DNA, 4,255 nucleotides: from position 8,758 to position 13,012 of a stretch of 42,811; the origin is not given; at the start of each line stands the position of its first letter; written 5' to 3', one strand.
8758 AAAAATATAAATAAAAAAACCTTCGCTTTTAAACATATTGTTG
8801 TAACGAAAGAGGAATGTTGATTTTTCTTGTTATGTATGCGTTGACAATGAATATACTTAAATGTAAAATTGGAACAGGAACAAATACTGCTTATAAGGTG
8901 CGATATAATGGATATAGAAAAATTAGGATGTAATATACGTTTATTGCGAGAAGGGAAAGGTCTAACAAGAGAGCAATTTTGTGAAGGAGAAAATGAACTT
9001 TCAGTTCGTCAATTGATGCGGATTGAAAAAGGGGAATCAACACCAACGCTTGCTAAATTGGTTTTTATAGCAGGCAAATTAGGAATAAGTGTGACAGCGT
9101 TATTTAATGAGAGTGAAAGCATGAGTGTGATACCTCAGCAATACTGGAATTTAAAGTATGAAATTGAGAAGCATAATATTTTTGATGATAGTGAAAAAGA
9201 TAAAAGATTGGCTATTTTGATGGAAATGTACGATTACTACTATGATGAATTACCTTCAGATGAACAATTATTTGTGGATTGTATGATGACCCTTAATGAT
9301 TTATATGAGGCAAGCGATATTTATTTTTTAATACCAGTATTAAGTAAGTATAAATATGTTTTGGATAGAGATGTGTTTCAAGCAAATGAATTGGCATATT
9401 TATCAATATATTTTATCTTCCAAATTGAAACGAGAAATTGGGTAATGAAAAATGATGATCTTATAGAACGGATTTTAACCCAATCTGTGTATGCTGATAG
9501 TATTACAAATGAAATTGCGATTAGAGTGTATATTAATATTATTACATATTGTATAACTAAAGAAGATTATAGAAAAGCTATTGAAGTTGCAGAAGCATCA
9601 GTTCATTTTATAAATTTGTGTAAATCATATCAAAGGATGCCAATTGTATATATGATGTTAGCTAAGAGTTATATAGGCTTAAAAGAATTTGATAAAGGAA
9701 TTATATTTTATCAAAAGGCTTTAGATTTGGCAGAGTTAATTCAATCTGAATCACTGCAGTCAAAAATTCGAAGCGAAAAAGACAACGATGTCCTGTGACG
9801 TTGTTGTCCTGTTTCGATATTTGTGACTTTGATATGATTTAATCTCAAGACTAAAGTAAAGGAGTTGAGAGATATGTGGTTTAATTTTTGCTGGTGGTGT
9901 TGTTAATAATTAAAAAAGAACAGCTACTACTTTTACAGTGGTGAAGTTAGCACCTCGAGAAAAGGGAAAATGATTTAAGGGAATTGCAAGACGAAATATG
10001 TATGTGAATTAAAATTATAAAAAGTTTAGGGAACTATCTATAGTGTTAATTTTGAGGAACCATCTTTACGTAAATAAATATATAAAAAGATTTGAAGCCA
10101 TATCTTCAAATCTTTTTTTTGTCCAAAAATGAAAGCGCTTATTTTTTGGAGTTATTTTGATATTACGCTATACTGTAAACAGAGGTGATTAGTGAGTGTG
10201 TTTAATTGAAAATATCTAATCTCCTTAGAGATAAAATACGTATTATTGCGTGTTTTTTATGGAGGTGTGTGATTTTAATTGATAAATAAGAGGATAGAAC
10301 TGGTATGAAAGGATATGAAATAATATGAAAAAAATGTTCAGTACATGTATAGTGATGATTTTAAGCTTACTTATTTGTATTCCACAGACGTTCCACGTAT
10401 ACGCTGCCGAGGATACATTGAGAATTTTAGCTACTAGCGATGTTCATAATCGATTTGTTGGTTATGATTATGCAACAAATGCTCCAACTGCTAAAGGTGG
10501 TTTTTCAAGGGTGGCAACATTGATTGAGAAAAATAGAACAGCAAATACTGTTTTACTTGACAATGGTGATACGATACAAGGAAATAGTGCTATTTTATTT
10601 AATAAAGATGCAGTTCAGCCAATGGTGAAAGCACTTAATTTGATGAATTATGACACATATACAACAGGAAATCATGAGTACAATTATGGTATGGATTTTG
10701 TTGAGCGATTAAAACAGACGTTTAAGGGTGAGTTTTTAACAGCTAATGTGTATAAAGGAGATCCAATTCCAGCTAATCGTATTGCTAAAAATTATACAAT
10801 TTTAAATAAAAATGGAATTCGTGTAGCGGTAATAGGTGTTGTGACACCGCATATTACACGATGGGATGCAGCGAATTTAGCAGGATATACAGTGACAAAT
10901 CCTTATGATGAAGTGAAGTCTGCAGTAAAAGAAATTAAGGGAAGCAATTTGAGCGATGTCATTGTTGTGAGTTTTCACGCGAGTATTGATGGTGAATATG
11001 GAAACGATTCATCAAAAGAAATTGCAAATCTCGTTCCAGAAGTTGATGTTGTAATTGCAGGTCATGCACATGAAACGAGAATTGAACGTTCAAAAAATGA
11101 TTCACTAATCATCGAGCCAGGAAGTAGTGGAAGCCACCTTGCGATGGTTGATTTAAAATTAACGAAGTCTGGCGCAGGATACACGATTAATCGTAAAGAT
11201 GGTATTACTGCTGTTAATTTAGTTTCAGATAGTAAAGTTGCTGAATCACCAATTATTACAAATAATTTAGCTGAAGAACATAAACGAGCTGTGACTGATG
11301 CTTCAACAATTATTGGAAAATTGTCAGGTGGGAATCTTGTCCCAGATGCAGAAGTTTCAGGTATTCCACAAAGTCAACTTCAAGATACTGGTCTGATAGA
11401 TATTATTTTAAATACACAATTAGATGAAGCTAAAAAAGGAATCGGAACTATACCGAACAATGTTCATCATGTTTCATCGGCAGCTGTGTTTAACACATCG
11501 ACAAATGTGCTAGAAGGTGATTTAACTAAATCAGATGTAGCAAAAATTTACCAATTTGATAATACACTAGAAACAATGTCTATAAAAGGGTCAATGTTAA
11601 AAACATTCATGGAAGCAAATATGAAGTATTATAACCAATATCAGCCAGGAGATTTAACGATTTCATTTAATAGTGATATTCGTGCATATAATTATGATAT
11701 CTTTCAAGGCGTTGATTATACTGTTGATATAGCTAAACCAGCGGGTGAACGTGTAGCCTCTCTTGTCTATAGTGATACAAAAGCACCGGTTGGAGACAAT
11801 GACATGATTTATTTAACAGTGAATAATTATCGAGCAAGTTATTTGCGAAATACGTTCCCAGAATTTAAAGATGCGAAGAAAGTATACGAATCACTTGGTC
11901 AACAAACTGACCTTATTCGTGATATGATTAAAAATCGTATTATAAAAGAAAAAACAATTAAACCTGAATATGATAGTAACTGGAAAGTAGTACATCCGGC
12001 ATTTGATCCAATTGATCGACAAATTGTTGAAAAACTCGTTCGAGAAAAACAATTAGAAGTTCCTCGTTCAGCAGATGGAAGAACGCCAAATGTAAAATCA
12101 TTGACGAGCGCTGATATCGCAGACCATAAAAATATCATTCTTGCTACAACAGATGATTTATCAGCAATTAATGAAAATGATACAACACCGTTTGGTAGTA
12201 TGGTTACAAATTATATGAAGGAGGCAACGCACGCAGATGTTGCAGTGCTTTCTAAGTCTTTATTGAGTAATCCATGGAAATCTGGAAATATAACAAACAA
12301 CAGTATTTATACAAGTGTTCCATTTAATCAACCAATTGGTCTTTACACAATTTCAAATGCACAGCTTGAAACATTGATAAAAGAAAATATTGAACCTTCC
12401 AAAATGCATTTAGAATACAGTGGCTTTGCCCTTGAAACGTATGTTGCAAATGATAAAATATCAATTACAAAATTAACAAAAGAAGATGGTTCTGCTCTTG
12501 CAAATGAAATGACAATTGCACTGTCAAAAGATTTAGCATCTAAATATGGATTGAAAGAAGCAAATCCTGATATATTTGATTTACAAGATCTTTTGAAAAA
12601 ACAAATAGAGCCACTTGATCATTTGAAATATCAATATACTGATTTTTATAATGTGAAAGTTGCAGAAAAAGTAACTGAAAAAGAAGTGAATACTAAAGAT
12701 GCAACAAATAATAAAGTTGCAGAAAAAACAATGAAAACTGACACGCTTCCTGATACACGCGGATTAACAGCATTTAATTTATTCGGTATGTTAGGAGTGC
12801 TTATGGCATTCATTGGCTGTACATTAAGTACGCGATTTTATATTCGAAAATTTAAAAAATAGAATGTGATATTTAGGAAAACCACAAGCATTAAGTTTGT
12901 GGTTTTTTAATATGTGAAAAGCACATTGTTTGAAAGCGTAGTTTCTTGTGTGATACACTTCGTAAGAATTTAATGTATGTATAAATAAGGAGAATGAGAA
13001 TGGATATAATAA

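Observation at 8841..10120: ComRS-like quorum-sensing cassette with a 10-codon, leaderless, Trp/Cys-rich peptide gene (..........)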

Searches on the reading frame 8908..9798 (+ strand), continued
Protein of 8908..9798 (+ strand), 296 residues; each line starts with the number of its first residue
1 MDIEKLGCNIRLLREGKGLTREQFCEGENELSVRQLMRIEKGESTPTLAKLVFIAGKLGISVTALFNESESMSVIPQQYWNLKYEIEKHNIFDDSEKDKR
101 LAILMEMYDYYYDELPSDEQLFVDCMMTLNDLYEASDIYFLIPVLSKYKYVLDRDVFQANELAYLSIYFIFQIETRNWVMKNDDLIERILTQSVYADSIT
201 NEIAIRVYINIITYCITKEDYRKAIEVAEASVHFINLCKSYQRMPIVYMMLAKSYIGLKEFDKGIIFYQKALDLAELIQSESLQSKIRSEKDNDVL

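Call 72: fold_search(model_id=the predicted structure, library=pdb)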
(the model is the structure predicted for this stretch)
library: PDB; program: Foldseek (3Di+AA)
matches with E <= 10: 1086; with E <= 0.001: 42
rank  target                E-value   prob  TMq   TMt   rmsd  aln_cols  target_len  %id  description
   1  5juf                  9.1e-13  1.00  0.65  0.65  12.4       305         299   26  Crystal structure of the apo form of ComR from S. thermophilus. (released 2016-10-26)
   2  5jub_B                9.5e-13  1.00  0.68  0.69   7.7       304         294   25  Crystal structure of ComR from S.thermophilus in complex with DNA and its signalling peptide ComS. (released 2016-10-26)
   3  5jub_A                9.5e-13  1.00  0.68  0.67  11.4       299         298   26  Crystal structure of ComR from S.thermophilus in complex with DNA and its signalling peptide ComS. (released 2016-10-26)
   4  6qer_A                1.0e-12  1.00  0.66  0.66  12.4       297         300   26  Apo Form Of ComR From S. Thermophilus in space group C2 (released 2019-02-20)
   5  6hu8                  1.9e-12  1.00  0.65  0.64  12.5       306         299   27  Apo form of the competence regulator ComR from Streptococcus vestibularis (released 2019-10-23)
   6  6hua_A                2.6e-12  1.00  0.65  0.65  12.4       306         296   26  the competence regulator ComR from Streptococcus vestibularis in complex with its cognate signaling peptide XIP (released 2019-10-23)
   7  6qer_D                6.5e-12  1.00  0.68  0.68  12.1       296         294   26  Apo Form Of ComR From S. Thermophilus in space group C2 (released 2019-02-20)
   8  6qer_C                7.7e-12  1.00  0.67  0.65  12.1       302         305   27  Apo Form Of ComR From S. Thermophilus in space group C2 (released 2019-02-20)
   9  5fd4_A                1.3e-11  1.00  0.59  0.57  12.1       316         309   24  Crystal Structure of ComR from Streptococcus suis (released 2016-11-02)
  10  6hua_B                2.0e-07  1.00  0.65  0.82   3.2       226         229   22  the competence regulator ComR from Streptococcus vestibularis in complex with its cognate signaling peptide XIP (released 2019-10-23)
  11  3u3w_A                1.3e-06  1.00  0.58  0.60   8.1       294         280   18  Crystal Structure of Bacillus thuringiensis PlcR in complex with the peptide PapR7 and DNA (released 2013-01-09)
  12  2qfc_A                1.5e-05  1.00  0.56  0.58  10.5       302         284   18  Crystal Structure of Bacillus thuringiensis PlcR complexed with PapR (released 2007-11-06)
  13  6w1f_A                1.5e-05  1.00  0.54  0.56   8.6       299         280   15  Crystal structure of Streptococcus thermophilus SHP pheromone receptor Rgg3 bound to DNA (released 2020-10-21)
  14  5w4n_B                3.5e-05  1.00  0.53  0.56   8.5       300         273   13  Crystal structure of Streptococcus dysgalactiae SHP pheromone receptor Rgg2(C45S) (released 2017-10-25)
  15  4yv9_D                3.5e-05  1.00  0.46  0.50   9.2       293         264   14  X-ray crystal structure of Streptococcus dysgalactiae SHP pheromone receptor Rgg2 (released 2015-04-08)
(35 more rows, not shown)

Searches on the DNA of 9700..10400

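Call 54: search_rna_families(source=window, start=9700, end=10400, threshold=evalue, max_evalue=1)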
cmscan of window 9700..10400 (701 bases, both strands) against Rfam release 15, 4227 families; matches with E-value up to 1: 0.
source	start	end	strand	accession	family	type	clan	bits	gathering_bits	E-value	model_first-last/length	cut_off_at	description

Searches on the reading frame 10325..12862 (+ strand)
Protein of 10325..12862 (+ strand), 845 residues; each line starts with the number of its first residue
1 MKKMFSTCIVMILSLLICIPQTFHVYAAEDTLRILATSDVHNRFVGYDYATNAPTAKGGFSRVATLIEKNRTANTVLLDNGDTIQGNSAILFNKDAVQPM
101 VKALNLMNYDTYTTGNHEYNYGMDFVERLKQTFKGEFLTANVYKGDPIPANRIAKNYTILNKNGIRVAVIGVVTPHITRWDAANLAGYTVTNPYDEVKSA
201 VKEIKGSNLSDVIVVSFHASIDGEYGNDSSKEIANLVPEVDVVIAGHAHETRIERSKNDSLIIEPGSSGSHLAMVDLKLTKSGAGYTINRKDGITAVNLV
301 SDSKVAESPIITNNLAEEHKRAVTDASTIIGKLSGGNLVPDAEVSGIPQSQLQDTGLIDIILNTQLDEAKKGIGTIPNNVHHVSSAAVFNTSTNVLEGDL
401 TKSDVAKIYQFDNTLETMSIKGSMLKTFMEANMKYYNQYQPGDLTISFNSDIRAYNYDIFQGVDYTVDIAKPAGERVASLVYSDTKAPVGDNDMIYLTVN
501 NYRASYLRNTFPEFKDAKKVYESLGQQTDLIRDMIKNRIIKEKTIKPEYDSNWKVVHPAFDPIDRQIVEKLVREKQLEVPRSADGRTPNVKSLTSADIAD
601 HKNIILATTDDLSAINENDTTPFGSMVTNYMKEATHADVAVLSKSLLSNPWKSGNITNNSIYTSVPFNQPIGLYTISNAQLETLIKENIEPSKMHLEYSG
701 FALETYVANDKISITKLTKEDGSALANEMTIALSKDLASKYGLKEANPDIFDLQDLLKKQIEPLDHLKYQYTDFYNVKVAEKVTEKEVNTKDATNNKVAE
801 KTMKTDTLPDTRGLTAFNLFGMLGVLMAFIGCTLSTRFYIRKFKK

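Call 3: search_protein_families(library=pfam, proteins=[window:10325-12862:+], max_evalue=0.01)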
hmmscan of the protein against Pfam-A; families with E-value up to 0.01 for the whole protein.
window:10325-12862:+ (845 aa): 3 families
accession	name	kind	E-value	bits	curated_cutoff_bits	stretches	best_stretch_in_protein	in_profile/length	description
PF02872.23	5_nucleotid_C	-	2.4e-28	99.7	23.6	2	349-506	16-149/158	5'-nucleotidase, C-terminal domain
PF00149.33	Metallophos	-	5.7e-13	50.2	21.5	1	32-250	1-190/191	Calcineurin-like phosphoesterase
PF12850.12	Metallophos_2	-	0.0026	18.2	27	1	209-270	79-137/154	Calcineurin-like phosphoesterase superfamily domain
